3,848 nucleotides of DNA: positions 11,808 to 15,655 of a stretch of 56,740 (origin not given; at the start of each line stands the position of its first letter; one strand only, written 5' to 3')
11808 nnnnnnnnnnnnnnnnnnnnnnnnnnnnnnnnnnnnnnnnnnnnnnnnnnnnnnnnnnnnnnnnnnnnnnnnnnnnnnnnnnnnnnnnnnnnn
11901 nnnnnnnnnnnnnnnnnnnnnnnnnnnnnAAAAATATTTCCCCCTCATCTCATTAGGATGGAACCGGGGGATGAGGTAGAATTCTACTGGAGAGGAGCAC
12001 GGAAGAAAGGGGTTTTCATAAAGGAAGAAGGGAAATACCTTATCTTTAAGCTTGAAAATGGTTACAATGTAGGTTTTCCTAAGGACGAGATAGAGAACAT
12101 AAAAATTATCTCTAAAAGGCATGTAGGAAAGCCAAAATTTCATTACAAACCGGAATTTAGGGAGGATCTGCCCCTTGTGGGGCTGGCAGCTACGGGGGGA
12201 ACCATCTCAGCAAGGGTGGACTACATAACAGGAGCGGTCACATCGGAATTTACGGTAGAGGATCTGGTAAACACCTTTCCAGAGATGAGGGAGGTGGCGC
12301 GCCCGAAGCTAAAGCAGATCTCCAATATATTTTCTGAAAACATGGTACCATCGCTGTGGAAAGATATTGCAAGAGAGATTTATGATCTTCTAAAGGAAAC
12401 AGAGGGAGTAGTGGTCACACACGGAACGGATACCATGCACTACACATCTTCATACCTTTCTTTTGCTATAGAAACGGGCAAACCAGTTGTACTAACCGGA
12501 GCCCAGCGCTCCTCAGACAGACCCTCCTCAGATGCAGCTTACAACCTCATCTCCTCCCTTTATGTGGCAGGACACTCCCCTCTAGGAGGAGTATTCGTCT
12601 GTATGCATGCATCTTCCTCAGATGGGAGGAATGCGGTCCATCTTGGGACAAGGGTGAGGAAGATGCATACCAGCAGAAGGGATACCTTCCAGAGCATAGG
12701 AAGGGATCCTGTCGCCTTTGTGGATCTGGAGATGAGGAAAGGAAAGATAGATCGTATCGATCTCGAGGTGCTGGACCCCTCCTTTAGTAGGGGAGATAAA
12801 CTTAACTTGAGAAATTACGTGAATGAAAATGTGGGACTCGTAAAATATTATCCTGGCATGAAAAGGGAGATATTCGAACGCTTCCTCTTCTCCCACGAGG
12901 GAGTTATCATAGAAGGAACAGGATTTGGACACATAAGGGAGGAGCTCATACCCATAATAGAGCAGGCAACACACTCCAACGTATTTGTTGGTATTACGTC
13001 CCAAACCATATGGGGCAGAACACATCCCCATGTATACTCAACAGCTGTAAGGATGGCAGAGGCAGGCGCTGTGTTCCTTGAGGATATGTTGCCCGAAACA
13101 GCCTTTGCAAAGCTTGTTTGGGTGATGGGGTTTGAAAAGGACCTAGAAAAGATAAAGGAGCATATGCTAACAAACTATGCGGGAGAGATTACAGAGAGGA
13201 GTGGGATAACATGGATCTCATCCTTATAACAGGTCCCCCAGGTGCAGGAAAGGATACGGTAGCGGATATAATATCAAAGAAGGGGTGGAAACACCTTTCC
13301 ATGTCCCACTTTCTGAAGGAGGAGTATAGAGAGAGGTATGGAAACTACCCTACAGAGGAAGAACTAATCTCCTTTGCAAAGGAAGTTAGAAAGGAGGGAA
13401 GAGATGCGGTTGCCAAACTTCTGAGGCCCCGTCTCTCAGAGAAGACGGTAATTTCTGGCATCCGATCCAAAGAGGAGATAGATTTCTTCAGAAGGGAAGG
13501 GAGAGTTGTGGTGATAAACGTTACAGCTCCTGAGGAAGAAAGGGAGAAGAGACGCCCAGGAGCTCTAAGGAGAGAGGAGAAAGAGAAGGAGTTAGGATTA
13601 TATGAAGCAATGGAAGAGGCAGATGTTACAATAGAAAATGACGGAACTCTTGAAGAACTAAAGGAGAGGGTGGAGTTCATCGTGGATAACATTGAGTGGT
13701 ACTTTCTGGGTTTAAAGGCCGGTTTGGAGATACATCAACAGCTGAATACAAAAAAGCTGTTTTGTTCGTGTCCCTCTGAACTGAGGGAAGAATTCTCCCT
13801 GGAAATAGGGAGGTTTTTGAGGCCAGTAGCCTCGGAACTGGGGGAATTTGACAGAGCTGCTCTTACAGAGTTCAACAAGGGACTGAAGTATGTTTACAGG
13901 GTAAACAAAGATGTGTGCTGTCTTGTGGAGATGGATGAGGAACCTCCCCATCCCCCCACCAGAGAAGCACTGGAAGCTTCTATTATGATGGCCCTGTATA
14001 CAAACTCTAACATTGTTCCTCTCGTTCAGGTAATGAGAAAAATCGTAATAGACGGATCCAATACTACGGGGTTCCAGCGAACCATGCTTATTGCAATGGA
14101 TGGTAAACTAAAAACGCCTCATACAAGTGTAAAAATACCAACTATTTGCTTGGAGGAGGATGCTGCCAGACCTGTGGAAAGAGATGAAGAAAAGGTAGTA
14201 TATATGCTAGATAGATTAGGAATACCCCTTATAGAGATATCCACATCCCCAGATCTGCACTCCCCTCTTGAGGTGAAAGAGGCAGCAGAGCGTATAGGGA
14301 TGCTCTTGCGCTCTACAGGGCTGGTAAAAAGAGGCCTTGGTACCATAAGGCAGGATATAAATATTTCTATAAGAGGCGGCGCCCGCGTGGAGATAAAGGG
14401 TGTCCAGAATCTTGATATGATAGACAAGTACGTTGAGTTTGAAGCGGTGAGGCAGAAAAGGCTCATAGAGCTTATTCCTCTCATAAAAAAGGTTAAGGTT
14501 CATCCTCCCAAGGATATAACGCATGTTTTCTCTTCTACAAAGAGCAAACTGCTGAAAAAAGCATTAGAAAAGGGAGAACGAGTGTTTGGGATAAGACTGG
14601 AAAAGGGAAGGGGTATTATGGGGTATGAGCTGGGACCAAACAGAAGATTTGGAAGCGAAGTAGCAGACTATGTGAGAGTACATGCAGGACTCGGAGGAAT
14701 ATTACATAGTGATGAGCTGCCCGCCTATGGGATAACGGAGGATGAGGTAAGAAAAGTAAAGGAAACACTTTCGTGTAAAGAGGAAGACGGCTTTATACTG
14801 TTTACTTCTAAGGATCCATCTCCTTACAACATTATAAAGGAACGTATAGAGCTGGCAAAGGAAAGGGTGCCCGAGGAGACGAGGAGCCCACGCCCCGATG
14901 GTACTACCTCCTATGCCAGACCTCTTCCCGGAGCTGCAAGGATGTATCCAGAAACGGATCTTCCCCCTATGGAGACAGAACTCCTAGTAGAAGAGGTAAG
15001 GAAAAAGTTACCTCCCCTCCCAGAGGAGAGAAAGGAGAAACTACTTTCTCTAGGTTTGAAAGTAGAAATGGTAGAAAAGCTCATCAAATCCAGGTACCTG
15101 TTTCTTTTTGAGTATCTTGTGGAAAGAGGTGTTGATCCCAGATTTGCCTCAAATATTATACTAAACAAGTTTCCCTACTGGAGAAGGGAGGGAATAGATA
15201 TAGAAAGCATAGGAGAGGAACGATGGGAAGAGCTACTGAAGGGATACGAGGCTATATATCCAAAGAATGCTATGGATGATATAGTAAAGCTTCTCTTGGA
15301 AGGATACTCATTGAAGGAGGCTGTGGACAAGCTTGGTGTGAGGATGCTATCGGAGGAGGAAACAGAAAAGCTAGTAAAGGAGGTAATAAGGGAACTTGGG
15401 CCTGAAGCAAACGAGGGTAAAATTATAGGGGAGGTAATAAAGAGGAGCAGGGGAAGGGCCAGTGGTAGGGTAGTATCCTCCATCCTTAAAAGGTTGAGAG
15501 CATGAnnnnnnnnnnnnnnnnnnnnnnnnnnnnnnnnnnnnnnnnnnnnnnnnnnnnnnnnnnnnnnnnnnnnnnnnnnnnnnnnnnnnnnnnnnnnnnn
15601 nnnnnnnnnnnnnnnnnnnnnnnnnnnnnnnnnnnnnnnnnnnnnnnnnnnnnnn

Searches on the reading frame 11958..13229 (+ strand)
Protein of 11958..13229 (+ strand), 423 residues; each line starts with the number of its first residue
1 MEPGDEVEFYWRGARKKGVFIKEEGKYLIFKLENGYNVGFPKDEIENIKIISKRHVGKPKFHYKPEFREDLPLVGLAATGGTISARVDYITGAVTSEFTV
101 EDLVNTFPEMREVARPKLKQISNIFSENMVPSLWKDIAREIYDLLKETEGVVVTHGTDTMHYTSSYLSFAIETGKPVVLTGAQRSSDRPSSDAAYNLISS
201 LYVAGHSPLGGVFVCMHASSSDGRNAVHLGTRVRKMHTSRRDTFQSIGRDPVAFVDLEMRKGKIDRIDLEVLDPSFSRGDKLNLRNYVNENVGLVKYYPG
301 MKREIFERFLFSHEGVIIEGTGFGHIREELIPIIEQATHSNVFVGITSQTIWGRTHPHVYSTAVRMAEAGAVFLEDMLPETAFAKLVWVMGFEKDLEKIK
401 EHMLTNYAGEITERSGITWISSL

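Call 23: search_protein_families(library=ncbifam, proteins=[window:11958-13229:+], max_evalue=0.001)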
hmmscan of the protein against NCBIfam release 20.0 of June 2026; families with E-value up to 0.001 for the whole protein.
window:11958-13229:+ (423 aa): 6 families
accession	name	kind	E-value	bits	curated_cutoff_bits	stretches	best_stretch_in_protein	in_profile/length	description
NF003217.0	PRK04183.1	equivalog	6e-144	479.8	310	1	1-417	3-417/420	Glu-tRNA(Gln) amidotransferase subunit GatD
TIGR02153.1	gatD_arch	equivalog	2.7e-136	454.5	324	1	23-415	9-403/405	Glu-tRNA(Gln) amidotransferase subunit GatD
TIGR00519.1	asnASE_I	subfamily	2.5e-104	348.9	260.5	1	74-412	4-336/337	type I asparaginase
NF006998.0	PRK09461.1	equivalog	2.2e-41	142.2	376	1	76-413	8-336/337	asparaginase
TIGR00520.1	asnASE_II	subfamily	4.3e-39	134.4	314.3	1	58-400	11-346/352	type II asparaginase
NF008304.0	PRK11096.1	equivalog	3.8e-35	121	506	1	71-400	23-342/348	L-asparaginase 2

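Call 44: find_related_loci(query=window:11958-13226:+, collection=genome_contigs, flank=10000)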
Query window:11958-13226:+ (423 aa) in genome_contigs; peptide patterns used: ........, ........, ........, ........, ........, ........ (x = any residue, [..] = any of these).
599 stretches matched a pattern (row limit reached: there are more); 582 encode a relative of the query (tblastn E <= 1e-3); the best 80 are kept; 80 distinct loci.
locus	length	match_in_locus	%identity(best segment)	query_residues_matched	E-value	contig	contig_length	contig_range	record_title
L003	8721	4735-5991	69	1-419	0e+0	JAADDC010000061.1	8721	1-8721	MAG: Candidatus Iainarchaeum archaeon isolate L_MaxBin.080 contig-127_10269, whole genome shotgun sequence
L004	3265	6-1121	74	50-419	0e+0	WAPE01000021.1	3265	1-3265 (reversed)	MAG: Candidatus Iainarchaeum archaeon isolate S143_156_esom k151_184385, whole genome shotgun sequence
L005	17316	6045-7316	53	1-415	3e-136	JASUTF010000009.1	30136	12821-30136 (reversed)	MAG: Candidatus Iainarchaeum archaeon isolate DJKA99_ANT-F21_bin.46 scaffold_381, whole genome shotgun sequence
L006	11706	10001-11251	43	4-415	6e-106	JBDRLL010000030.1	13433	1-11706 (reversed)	MAG: Candidatus Altiarchaeota archaeon isolate MEGAHIT-group-1.775 k141_12968499, whole genome shotgun sequence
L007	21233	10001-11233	42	3-415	1e-100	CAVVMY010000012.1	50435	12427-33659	MAG: Candidatus Altiarchaeales archaeon isolate MFD04492.bin.2.19 genome assembly, contig: contig_47474, whole genome sh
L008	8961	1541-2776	44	4-415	1e-100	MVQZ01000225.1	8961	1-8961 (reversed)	MAG: Methanobacterium sp. PtaU1.Bin242 A4E27_contig000225, whole genome shotgun sequence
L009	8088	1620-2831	45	28-422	1e-99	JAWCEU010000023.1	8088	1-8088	MAG: Candidatus Aenigmatarchaeota archaeon isolate JZ-1_202007_bins_103 JZ-1_202007_bins_103_scaffold_23, whole genome s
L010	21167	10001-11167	44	27-419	3e-99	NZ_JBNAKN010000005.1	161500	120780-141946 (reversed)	MAG: Methanobacterium sp. isolate MBAC-AD2 2412700005, whole genome shotgun sequence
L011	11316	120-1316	45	28-423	6e-99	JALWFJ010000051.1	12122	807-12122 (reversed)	MAG: Thermoproteales archaeon isolate T11_metabat2_scaf2bin.046 T11_NODE_2463_length_12122_cov_14.102543, whole genome s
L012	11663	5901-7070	45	28-415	8e-99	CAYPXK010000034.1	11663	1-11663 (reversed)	MAG TPA_asm: uncultured Thermoproteaceae archaeon isolate binchicken_co219_93 genome assembly, contig: k141_772869, whol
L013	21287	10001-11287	43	1-415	2e-98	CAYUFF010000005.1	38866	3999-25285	MAG TPA_asm: uncultured archaeon isolate SRP141559_co2_35 genome assembly, contig: NODE_21_length_38866_cov_13.305841, w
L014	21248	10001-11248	43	4-419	3e-98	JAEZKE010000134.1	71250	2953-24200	MAG: Methanobacteriota archaeon isolate OH_CDB_265 k127_1414966, whole genome shotgun sequence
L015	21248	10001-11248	41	4-419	3e-98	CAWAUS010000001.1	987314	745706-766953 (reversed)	MAG: uncultured Methanobacteriaceae archaeon isolate MFD03899.bin.1.103 genome assembly, contig: contig_2002, whole geno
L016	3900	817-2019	44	4-416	6e-99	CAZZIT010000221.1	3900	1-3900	MAG TPA_asm: uncultured archaeon isolate binchicken_co25_130 genome assembly, contig: k141_131743, whole genome shotgun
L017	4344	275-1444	45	28-415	3e-98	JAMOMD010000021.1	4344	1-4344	MAG: Thermoproteales archaeon isolate 4281-140_maxbin2_scaf2bin.102 4281-140_scaffold_11515_c1, whole genome shotgun seq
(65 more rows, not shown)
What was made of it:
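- On VARTIG (arCOG07710, Thermococcales): The nearest GatD relatives are Iainarchaeum MAGs at 69-74% identity (call 44).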

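Call 72: find_encoding_contigs(protein=window:11958-13229:+, flank=10000, max_places=10)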
Protein window:11958-13229:+ (423 aa): 2 contigs read that carry it; 2 places shown.
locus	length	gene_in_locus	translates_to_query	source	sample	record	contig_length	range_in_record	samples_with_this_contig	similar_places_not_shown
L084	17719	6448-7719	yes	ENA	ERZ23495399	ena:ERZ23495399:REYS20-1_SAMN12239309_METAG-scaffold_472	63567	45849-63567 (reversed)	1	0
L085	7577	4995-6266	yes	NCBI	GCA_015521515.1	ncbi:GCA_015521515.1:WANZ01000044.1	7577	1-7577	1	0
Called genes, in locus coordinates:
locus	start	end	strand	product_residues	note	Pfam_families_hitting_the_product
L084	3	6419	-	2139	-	?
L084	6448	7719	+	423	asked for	PF18195:GatD_N (weak), PF00710:Asparaginase, PF17763:Asparaginase_C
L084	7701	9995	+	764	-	PF13207:AAA_17, PF13238:AAA_18, PF21448:DNMK (faint), PF02934:GatB_N, PF02938:GAD, PF02637:GatB_Yqey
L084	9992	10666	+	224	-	PF13207:AAA_17, PF13238:AAA_18 (weak)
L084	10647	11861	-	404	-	-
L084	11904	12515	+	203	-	PF03587:EMG1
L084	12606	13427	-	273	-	PF01145:Band_7, PF13421:Band_7_1 (weak)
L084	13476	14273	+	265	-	-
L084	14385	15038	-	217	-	PF25087:GMPPB_C (faint), PF25084:LbH_EIF2B (faint), PF00132:Hexapep (weak)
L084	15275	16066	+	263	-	-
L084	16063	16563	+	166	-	PF01923:Cob_adeno_trans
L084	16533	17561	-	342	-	PF18093:Trm5_N, PF25133:TYW2_N_2, PF02475:TRM5-TYW2_MTfase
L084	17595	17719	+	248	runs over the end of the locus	PF00590:TP_methylase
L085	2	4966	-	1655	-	?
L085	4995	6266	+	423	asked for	PF18195:GatD_N (weak), PF00710:Asparaginase, PF17763:Asparaginase_C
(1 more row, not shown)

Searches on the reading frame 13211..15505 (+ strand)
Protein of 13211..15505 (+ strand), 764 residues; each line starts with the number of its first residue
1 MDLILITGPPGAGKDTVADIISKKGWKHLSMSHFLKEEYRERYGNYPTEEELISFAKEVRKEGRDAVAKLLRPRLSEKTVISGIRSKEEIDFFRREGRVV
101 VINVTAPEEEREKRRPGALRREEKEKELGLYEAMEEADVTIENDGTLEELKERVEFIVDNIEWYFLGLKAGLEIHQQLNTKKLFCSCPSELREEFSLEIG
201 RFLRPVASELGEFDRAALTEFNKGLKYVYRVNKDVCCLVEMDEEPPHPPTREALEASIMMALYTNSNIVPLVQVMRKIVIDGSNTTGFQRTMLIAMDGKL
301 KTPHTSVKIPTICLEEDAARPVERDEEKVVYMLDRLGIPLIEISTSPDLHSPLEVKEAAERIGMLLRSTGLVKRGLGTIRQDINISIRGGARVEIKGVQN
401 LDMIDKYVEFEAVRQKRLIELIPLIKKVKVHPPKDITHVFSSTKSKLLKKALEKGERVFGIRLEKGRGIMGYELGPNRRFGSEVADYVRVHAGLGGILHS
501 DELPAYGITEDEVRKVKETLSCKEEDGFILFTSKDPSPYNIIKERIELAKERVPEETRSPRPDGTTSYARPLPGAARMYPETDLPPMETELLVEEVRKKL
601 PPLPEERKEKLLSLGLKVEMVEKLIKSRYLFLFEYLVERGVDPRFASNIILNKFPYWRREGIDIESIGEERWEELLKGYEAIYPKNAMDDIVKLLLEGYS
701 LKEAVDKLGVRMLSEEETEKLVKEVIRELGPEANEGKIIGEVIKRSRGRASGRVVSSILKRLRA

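Call 23: search_protein_families(library=ncbifam, proteins=[window:13211-15505:+], max_evalue=0.001)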
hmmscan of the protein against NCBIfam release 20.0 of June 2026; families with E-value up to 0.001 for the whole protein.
window:13211-15505:+ (764 aa): 9 families
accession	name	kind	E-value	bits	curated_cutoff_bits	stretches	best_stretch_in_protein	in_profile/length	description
NF003107.0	PRK04028.1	equivalog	2e-219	730.1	456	1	160-761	3-622/630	Glu-tRNA(Gln) amidotransferase subunit GatE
TIGR00134.1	gatE_arch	equivalog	7.2e-187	622.4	319.55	1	161-761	2-616/622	Glu-tRNA(Gln) amidotransferase subunit GatE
NF004012.0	PRK05477.1-2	equivalog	4.1e-44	151.1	338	2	250-421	54-243/481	Asp-tRNA(Asn)/Glu-tRNA(Gln) amidotransferase subunit GatB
TIGR00133.1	gatB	equivalog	3.6e-39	134.6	314.8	2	247-421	52-244/481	Asp-tRNA(Asn)/Glu-tRNA(Gln) amidotransferase subunit GatB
NF004014.0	PRK05477.1-4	equivalog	6.3e-28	97.7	414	2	251-420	53-238/475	Asp-tRNA(Asn)/Glu-tRNA(Gln) amidotransferase subunit GatB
NF004015.0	PRK05477.1-5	equivalog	1.6e-25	89.7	628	2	303-420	125-251/488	Asp-tRNA(Asn)/Glu-tRNA(Gln) amidotransferase subunit GatB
NF004011.1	PRK05477.1-1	equivalog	3.3e-23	82.2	680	2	251-419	53-236/475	Asp-tRNA(Asn)/Glu-tRNA(Gln) amidotransferase subunit GatB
NF004013.0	PRK05477.1-3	equivalog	2.2e-16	59.4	653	2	551-761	267-498/501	Asp-tRNA(Asn)/Glu-tRNA(Gln) amidotransferase subunit GatB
NF006226.0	PRK08356.1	equivalog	2.7e-08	33.8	189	1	6-160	10-192/195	hypothetical protein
